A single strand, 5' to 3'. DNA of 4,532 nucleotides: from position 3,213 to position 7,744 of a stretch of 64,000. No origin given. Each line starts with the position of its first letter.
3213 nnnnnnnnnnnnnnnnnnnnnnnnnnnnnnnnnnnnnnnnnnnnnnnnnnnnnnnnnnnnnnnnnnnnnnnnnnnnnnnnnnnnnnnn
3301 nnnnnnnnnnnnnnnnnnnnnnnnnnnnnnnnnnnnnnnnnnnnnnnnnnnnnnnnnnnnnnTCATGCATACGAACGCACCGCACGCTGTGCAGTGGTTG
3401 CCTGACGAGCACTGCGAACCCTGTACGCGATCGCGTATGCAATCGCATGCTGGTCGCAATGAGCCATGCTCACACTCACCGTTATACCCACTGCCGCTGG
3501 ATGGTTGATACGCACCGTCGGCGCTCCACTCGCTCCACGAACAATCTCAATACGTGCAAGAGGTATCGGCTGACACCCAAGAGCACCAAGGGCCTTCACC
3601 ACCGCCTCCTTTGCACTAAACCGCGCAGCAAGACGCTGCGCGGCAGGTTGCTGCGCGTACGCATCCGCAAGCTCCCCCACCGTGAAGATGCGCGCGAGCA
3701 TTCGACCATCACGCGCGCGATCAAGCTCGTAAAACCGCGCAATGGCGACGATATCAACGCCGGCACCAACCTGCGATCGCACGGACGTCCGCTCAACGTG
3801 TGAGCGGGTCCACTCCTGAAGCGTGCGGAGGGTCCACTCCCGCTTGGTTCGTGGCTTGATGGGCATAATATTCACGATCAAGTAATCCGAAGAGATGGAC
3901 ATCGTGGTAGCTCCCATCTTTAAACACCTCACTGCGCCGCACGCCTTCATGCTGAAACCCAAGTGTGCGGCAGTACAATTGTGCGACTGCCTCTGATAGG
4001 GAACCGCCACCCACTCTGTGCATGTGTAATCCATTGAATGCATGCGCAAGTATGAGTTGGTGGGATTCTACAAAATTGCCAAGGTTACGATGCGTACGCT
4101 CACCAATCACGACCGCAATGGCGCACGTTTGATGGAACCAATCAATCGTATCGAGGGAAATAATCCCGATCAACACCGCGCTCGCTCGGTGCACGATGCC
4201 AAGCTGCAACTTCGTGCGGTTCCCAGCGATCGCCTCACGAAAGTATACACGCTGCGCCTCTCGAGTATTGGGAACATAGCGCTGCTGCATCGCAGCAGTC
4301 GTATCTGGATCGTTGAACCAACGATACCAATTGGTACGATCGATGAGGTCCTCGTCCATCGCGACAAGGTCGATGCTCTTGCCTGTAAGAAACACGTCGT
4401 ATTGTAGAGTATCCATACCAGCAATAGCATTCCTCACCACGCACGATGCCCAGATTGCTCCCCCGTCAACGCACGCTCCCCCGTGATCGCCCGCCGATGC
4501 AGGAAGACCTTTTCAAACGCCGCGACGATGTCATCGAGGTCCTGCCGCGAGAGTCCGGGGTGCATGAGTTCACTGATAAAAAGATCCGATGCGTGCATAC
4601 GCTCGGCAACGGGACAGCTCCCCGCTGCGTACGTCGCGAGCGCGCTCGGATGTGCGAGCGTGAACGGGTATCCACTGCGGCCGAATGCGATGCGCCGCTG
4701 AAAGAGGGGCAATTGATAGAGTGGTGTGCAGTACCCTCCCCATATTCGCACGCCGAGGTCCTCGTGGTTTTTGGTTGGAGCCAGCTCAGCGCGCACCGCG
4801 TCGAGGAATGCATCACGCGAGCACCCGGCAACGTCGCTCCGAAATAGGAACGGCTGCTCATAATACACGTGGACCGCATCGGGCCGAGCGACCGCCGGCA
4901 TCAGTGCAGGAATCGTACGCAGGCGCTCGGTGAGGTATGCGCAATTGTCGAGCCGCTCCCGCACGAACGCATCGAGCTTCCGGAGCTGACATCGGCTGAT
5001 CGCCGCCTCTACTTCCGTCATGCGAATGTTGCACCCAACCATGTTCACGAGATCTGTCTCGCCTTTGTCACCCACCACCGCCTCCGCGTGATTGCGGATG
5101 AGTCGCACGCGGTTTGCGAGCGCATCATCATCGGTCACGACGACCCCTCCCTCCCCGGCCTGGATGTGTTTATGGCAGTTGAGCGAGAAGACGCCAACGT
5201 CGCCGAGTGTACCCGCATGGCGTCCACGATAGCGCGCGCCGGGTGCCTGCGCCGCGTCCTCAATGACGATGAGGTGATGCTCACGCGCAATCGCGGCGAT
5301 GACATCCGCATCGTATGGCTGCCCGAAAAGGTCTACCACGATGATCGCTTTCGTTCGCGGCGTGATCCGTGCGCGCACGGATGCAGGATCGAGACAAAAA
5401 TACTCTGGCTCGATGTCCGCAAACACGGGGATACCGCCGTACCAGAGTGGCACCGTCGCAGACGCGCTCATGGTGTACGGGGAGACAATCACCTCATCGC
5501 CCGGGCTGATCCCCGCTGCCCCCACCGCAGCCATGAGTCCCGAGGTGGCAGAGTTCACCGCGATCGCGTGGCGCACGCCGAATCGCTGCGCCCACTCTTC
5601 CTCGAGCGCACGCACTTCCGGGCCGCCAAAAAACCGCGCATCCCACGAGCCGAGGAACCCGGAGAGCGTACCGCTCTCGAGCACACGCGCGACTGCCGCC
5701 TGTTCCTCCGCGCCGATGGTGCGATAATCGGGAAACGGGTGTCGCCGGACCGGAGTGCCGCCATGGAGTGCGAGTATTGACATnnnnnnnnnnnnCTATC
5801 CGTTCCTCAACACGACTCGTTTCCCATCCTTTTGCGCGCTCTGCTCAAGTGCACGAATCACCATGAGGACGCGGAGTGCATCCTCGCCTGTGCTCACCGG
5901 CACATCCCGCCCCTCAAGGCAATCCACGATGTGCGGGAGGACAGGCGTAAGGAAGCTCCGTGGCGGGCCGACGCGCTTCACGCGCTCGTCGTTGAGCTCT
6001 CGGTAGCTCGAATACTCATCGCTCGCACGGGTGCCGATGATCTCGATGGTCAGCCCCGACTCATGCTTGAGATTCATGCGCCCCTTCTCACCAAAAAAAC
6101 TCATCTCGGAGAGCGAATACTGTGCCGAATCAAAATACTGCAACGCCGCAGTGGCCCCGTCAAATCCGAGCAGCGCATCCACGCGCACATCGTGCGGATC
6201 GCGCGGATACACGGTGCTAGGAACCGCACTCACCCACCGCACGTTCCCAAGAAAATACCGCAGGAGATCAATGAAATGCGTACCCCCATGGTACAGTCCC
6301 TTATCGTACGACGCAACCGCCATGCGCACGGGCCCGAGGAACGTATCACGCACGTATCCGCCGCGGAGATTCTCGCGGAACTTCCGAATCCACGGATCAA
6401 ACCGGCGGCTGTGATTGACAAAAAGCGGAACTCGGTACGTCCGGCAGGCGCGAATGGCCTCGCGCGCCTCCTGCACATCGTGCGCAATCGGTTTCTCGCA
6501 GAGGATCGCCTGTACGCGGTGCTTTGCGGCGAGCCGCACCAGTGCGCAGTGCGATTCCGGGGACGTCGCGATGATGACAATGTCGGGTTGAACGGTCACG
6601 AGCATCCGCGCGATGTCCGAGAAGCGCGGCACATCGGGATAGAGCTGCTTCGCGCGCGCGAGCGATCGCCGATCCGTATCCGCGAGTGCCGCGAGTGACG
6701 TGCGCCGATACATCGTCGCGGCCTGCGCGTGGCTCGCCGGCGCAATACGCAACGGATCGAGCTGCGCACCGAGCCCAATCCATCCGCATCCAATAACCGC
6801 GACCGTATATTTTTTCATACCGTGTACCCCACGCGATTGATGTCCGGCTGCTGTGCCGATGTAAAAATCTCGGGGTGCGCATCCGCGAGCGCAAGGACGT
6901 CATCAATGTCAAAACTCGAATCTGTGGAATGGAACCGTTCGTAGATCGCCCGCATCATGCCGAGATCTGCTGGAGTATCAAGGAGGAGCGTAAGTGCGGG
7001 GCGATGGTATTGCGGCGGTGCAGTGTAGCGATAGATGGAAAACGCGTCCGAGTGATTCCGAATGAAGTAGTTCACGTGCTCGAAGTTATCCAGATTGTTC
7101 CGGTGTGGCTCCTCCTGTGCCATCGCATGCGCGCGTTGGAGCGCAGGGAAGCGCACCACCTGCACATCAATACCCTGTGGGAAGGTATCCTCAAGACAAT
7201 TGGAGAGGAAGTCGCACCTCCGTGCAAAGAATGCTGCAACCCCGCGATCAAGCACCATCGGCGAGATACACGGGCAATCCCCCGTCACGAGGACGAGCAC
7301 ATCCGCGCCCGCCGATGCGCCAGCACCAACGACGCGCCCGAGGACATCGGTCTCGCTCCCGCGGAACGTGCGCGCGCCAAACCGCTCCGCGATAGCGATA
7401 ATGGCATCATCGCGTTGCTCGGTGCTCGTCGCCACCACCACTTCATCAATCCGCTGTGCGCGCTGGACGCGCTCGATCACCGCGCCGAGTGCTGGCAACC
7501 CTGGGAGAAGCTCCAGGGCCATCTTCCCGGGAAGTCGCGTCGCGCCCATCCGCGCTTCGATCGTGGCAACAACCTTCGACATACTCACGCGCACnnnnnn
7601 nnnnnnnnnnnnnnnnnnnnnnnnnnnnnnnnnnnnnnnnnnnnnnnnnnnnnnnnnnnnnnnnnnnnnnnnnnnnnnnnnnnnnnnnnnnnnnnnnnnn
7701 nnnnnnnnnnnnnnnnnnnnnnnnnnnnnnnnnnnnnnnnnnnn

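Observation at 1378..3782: FkbH-like phosphatase + ACP + PPTase module inside a nonulosonic-acid cluster: candidate glyceryl-ACP donor for an N-glyceroyl sugar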

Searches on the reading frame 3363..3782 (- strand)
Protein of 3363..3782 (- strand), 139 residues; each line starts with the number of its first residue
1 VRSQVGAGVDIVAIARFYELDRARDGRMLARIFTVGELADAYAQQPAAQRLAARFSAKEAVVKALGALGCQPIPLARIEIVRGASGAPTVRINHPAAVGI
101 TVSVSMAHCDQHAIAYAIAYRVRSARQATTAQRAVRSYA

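Call 87: search_solved_structures(query=window:3363-3782:-, max_evalue=0.001, show_alignments=1)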
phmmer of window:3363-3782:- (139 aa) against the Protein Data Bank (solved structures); distinct sequences matched with E-value up to 0.001: 30.
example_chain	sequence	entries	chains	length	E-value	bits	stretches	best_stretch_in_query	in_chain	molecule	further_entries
7w58_A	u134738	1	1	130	4.5e-13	52.7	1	5-118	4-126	4'-phosphopantetheinyl transferase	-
3gwm_A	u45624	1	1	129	5.3e-13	52.4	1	5-118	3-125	Holo-[acyl-carrier-protein] synthase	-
4hc6_A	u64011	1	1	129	3.3e-11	46.6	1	5-118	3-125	Holo-[acyl-carrier-protein] synthase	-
3h7q_A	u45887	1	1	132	4.5e-11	46.2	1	5-118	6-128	Holo-[acyl-carrier-protein] synthase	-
3ne1_A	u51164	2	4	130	4.6e-11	46.2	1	5-118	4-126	Holo-[acyl-carrier-protein] synthase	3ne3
3hqj_A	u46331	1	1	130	2.5e-10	43.8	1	5-118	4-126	Holo-[acyl-carrier-protein] synthase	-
2was_B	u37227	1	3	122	1.3e-07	35.1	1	6-119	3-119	3-OXOACYL-[ACYL-CARRIER-PROTEIN] SYNTHASE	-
2was_A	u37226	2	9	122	1.8e-07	34.6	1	6-119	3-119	3-OXOACYL-[ACYL-CARRIER-PROTEIN] SYNTHASE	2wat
1f80_A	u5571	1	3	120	2.4e-07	34.2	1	6-122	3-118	HOLO-(ACYL CARRIER PROTEIN) SYNTHASE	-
1f7t_A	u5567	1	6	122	2.9e-07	33.9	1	6-122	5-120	HOLO-(ACYL CARRIER PROTEIN) SYNTHASE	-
1f7l_A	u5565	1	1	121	3e-07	33.8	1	6-122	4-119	HOLO-(ACYL CARRIER PROTEIN) SYNTHASE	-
7bc4_A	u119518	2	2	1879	4.4e-07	33.3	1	6-119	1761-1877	Fatty acid synthase subunit alpha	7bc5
3qmn_A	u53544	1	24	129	7.4e-07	32.6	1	5-97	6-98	Holo-[acyl-carrier-protein] synthase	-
7r49_A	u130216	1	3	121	8.8e-07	32.3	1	6-112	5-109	Holo-[acyl-carrier-protein] synthase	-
2wdy_A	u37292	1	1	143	1.3e-06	31.8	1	3-114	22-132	HOLO-[ACYL-CARRIER-PROTEIN] SYNTHASE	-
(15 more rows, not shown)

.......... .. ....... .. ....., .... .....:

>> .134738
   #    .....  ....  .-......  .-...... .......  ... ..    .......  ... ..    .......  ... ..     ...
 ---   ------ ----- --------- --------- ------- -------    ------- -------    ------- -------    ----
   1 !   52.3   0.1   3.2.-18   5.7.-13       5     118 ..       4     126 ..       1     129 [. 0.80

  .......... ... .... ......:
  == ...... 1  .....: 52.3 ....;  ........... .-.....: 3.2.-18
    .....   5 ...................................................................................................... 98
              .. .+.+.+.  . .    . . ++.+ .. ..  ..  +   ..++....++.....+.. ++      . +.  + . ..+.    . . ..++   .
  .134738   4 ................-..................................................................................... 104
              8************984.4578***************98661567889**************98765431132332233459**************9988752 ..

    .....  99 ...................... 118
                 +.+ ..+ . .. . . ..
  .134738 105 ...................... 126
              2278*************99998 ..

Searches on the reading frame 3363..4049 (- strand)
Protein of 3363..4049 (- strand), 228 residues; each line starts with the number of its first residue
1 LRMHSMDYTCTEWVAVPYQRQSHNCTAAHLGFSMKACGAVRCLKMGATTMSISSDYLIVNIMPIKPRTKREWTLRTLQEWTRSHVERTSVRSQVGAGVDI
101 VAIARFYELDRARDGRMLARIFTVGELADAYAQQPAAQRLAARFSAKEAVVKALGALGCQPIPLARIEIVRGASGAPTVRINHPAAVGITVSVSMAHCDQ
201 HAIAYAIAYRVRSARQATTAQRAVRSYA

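Call 4: search_protein_families(library=pfam, proteins=[window:3363-4049:-], max_evalue=0.01)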
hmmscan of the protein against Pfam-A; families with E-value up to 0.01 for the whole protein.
window:3363-4049:- (228 aa): 1 family
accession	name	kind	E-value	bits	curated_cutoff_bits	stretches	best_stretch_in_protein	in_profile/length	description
PF01648.25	ACPS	-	4.4e-16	59.3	25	1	97-206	3-111/111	4'-phosphopantetheinyl transferase superfamily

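Call 5: search_protein_families(library=ncbifam, proteins=[window:3363-4049:-], max_evalue=0.01)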
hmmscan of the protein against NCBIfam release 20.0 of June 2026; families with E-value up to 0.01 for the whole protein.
window:3363-4049:- (228 aa): 12 families
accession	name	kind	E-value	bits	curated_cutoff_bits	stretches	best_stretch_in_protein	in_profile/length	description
TIGR00556.1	pantethn_trn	domain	6.3e-18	65.1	45.35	1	94-206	3-123/128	phosphopantetheine--protein transferase domain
NF000832.0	PRK00070.3-2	equivalog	1.7e-16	60.6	107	1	94-208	3-114/116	holo-ACP synthase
NF011250.0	PRK14656.1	equivalog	1.8e-16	60.4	175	1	94-204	3-119/126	holo-[acyl-carrier-protein] synthase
NF011254.0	PRK14660.1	equivalog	2.4e-16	59.9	195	1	94-207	3-122/125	holo-[acyl-carrier-protein] synthase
NF011253.0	PRK14659.1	equivalog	4.9e-15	56.2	156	1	94-209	3-120/123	holo-[acyl-carrier-protein] synthase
NF000831.0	PRK00070.3-1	equivalog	2e-14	53.6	124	1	93-207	3-126/130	holo-ACP synthase AcpS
NF011251.0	PRK14657.1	equivalog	3.7e-13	49.6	165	1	94-204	3-117/123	holo-[acyl-carrier-protein] synthase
TIGR00516.1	acpS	equivalog_domain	4.7e-13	49.5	59.8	1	95-208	4-120/125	holo-ACP synthase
NF011257.0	PRK14663.1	equivalog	1.6e-12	47.5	186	1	96-209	3-118/123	holo-[acyl-carrier-protein] synthase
NF011256.0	PRK14662.1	equivalog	1.4e-08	35.2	150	1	94-204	3-113/123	4'-phosphopantetheinyl transferase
NF000835.0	PRK00070.4-1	equivalog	5.1e-06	26.8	128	1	94-206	3-111/115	holo-ACP synthase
NF011255.0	PRK14661.1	equivalog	0.00041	20.3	209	1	94-207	3-106/169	holo-[acyl-carrier-protein] synthase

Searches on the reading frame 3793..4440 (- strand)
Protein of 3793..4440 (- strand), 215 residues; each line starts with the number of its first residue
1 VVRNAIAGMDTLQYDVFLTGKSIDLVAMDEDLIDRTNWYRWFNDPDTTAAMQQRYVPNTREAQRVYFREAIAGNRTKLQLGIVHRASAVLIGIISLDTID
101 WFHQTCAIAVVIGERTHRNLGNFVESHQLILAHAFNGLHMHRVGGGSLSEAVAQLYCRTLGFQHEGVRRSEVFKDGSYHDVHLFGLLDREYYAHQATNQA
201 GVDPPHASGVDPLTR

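Call 4: search_protein_families(library=pfam, proteins=[window:3793-4440:-], max_evalue=0.01)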
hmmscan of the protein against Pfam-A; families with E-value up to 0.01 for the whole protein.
window:3793-4440:- (215 aa): 1 family
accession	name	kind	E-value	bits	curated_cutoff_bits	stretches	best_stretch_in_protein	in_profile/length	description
PF13302.13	Acetyltransf_3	-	3.8e-10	41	25.4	1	30-144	9-118/138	Acetyltransferase (GNAT) domain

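Call 5: search_protein_families(library=ncbifam, proteins=[window:3793-4440:-], max_evalue=0.01)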
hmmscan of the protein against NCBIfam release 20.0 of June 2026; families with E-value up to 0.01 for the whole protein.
window:3793-4440:- (215 aa): 3 families
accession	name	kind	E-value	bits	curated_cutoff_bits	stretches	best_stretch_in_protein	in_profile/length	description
TIGR03585.1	PseH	equivalog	4e-09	36.7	93.1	1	39-184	15-155/156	UDP-4-amino-4,6-dideoxy-N-acetyl-beta-L-altrosamine N-acetyltransferase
NF011709.0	PRK15130.1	equivalog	0.00075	19.4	218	1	89-200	67-178/186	spermidine N1-acetyltransferase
NF007539.0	PRK10151.1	equivalog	0.0016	18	184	1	87-185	75-173/179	50S ribosomal protein L7/L12-serine acetyltransferase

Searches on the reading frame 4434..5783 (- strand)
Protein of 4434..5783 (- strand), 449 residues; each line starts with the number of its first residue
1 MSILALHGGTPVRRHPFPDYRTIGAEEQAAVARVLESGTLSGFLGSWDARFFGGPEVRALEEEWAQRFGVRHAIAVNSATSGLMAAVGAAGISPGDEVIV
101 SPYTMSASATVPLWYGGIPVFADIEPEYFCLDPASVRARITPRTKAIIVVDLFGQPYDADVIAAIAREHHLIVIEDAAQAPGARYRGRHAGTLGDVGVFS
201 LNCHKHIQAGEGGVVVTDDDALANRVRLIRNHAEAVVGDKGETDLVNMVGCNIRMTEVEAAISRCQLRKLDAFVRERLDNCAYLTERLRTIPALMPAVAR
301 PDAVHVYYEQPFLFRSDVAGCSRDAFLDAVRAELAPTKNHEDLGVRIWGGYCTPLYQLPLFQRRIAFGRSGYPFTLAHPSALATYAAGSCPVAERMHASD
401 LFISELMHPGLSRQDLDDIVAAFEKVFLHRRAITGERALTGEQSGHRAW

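Call 4: search_protein_families(library=pfam, proteins=[window:4434-5783:-], max_evalue=0.01)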
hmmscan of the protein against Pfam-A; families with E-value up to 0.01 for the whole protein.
window:4434-5783:- (449 aa): 3 families
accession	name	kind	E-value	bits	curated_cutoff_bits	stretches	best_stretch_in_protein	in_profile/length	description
PF01041.23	DegT_DnrJ_EryC1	-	2.4e-85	287.3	19.8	1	51-341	20-307/360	DegT/DnrJ/EryC1/StrS aminotransferase family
PF01212.27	Beta_elim_lyase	-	6.8e-05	22.8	27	1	53-240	30-215/288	Beta-eliminating lyase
PF01053.26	Cys_Met_Meta_PP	-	0.0038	16.3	27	1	53-236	50-232/381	Cys/Met metabolism PLP-dependent enzyme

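Call 5: search_protein_families(library=ncbifam, proteins=[window:4434-5783:-], max_evalue=0.01)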
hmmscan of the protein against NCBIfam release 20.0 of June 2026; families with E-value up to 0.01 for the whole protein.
window:4434-5783:- (449 aa): 23 families
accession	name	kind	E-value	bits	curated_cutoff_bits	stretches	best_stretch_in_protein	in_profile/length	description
TIGR03588.1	PseC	equivalog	3.2e-58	197.5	423.5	1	53-333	28-319/380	UDP-4-amino-4,6-dideoxy-N-acetyl-beta-L-altrosamine transaminase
NF008658.2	PRK11658.1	equivalog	2e-56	191.3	631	1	22-332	11-315/379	UDP-4-amino-4-deoxy-L-arabinose aminotransferase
TIGR04427.1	PLP_DesI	equivalog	6.7e-53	180.2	650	1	53-345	50-334/390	dTDP-4-dehydro-6-deoxyglucose aminotransferase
TIGR04181.1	NHT_00031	hypoth_equivalog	4.9e-48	163.8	420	1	54-305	29-293/359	LegC family aminotransferase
NF008687.0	PRK11706.1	equivalog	3.8e-44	150.9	375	1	58-291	34-270/375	dTDP-4-amino-4,6-dideoxygalactose transaminase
NF011936.0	PRK15407.1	equivalog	4.8e-41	140.9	423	2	46-243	56-261/440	lipopolysaccharide biosynthesis protein RfbH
TIGR02379.1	ECA_wecE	subfamily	4.4e-38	131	434.85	1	56-290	32-270/376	dTDP-4-amino-4,6-dideoxy-D-glucose transaminase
NF009079.0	PRK12414.1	subfamily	9.3e-08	31.5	481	1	74-150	94-169/384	methionine aminotransferase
NF005855.0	PRK07777.1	equivalog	2.4e-06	27.1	553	1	76-176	95-202/391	pyridoxal phosphate-dependent aminotransferase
NF006488.0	PRK08912.1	equivalog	3.6e-06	26.2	498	1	74-174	90-196/387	aminotransferase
NF005816.0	PRK07682.1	equivalog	6.1e-06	25.1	620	1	80-178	99-204/390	aminotransferase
NF041364.1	GntC_guanitoxin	equivalog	6.8e-06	25.2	415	1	74-176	63-173/356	guanitoxin biosynthesis PLP-dependent (S)-gamma-hydroxy-L-arginine cyclodehydratase GntC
NF006569.0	PRK09082.1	subfamily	1.2e-05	24.6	420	1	66-149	86-169/386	methionine aminotransferase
NF004975.0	PRK06348.1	equivalog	1.2e-05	24.5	549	1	67-176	86-201/384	pyridoxal phosphate-dependent aminotransferase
NF006230.0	PRK08363.1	equivalog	3.7e-05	22.7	534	1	74-177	96-206/398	alanine aminotransferase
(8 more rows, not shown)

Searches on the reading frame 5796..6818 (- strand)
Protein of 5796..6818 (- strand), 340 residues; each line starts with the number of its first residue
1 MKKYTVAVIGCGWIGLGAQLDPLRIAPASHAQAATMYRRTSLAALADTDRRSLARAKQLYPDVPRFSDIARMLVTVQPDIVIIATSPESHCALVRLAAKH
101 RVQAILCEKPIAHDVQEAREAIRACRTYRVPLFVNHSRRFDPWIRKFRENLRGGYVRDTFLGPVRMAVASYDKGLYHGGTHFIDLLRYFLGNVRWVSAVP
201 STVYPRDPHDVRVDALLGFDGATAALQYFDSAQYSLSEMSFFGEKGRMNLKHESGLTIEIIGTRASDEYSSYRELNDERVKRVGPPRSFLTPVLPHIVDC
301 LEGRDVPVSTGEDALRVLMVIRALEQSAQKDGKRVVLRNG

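Call 4: search_protein_families(library=pfam, proteins=[window:5796-6818:-], max_evalue=0.01)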
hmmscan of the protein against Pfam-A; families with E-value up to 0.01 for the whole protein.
window:5796-6818:- (340 aa): 3 families
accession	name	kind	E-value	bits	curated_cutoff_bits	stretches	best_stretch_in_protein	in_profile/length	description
PF01408.29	GFO_IDH_MocA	-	5.1e-17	63.1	24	1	6-136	3-120/120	Oxidoreductase family, NAD-binding Rossmann fold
PF22725.1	GFO_IDH_MocA_C3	-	6.4e-09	36.3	27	1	175-248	46-123/124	GFO/IDH/MocA C-terminal domain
PF02894.22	GFO_IDH_MocA_C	-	1.6e-08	35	22.9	1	175-332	43-214/218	Oxidoreductase family, C-terminal alpha/beta domain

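Call 5: search_protein_families(library=ncbifam, proteins=[window:5796-6818:-], max_evalue=0.01)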
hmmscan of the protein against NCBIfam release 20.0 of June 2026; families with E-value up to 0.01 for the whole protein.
window:5796-6818:- (340 aa): 7 families
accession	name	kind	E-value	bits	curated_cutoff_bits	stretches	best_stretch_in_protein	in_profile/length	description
TIGR04380.1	myo_inos_iolG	equivalog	2.7e-23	82.4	355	1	24-330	11-325/330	inositol 2-dehydrogenase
NF040723.1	UDP-GlcNAcDh_Arch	equivalog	1.2e-12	48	450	1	31-157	16-139/302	UDP-N-acetylglucosamine 3-dehydrogenase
NF052479.1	LevoglcsnDh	equivalog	1.8e-12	46.7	650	1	1-215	1-228/386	levoglucosan dehydrogenase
NF041392.1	XylDh_Gfo6_Halo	equivalog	8.8e-12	44.5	350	1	77-159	82-163/350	D-xylose 1-dehydrogenase Gfo6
NF058561.1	BT_2158_fam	equivalog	5.4e-08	31.9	750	1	40-147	57-165/487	glycoside 3-dehydrogenase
NF008607.0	PRK11579.1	subfamily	0.00015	20.9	330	1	34-152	21-138/346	oxidoreductase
NF007574.0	PRK10206.1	equivalog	0.0015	17.7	352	1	57-146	45-133/345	oxidoreductase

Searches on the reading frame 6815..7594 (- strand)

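Call 4: search_protein_families(library=pfam, proteins=[window:6815-7594:-], max_evalue=0.01)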
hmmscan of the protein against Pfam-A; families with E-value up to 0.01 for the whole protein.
window:6815-7594:- (259 aa): 2 families
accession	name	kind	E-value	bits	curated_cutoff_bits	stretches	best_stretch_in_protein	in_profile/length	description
PF02348.25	CTP_transf_3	-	9.3e-17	62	22.6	1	11-190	3-176/217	Cytidylyltransferase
PF12804.13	NTP_transf_3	-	1.5e-07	32.2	27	1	15-140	11-129/160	MobA-like NTP transferase domain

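Call 5: search_protein_families(library=ncbifam, proteins=[window:6815-7594:-], max_evalue=0.01)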
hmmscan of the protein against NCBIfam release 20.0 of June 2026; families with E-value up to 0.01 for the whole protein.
window:6815-7594:- (259 aa): 7 families
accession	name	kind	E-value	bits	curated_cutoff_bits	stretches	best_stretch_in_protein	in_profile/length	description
NF009905.0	PRK13368.1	subfamily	6e-15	55.2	255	1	7-122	2-114/243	3-deoxy-manno-octulosonate cytidylyltransferase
NF003952.0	PRK05450.1-5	subfamily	2.3e-13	49.9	193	1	7-134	2-128/250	3-deoxy-manno-octulosonate cytidylyltransferase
NF003950.0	PRK05450.1-3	subfamily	2.1e-10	40.4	234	1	7-122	2-117/248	3-deoxy-manno-octulosonate cytidylyltransferase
NF003948.0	PRK05450.1-1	equivalog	1.6e-09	37.4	281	1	6-127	4-125/248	3-deoxy-manno-octulosonate cytidylyltransferase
TIGR00466.1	kdsB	equivalog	3.2e-07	30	155.2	1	9-131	4-125/241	3-deoxy-manno-octulosonate cytidylyltransferase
TIGR03584.1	PseF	equivalog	7.9e-05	22.4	205.7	1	9-76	1-63/222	pseudaminic acid cytidylyltransferase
TIGR03310.1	matur_MocA_YgfJ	equivalog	0.0061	16.5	186.45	0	14-128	11-121/188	molybdenum cofactor cytidylyltransferase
